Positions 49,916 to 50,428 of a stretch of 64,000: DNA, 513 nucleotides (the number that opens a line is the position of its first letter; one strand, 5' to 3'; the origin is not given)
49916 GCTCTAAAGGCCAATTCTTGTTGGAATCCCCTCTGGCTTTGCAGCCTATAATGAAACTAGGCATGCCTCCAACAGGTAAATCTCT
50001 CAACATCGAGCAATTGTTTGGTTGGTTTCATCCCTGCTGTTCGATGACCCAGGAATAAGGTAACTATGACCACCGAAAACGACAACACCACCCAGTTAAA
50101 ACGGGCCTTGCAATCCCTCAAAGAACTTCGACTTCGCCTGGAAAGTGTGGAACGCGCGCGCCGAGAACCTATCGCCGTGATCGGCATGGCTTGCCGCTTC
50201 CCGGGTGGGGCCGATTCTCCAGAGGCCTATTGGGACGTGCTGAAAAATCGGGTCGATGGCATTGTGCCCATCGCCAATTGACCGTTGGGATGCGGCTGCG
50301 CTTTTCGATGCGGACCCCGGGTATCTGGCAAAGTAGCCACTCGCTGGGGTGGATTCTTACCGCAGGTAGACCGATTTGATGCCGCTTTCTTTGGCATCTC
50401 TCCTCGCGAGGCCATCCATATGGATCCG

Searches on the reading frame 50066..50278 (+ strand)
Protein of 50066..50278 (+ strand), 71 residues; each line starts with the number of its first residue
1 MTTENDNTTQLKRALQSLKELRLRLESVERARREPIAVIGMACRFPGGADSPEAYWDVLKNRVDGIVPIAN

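Call 56: predict_structure(protein=window:50066-50278:+)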
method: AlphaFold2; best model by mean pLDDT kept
length: 71 residues; sequences in the alignment: 1
mean_pLDDT: 73.2   pTM: 0.38
mean pLDDT of the five models: 73.2, 68.4, 68.4, 67.0, 66.2
residues with pLDDT >= 90: 18; 70-90: 23; 50-70: 27; < 50: 3
segments of 3 or more residues with pLDDT < 50: none
pLDDT, mean of each block of 10 residues (from residue 1): 76 96 89 58 62 73 61 48
secondary structure, 60 per line:
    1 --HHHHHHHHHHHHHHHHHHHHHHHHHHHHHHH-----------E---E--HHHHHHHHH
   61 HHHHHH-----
elements in order: H3-33 H52-66
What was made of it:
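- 50066..54750 (+): Module 2 gene (KS-AT-KR-ACP), starting with an N-terminal docking helix. About 25 frameshifts. AlphaFold helix at residues 3-33, pLDDT 76-96 (call 56).
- Checked: AlphaFold gives H3-33 at pLDDT 76-96 for M2 (call 56).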
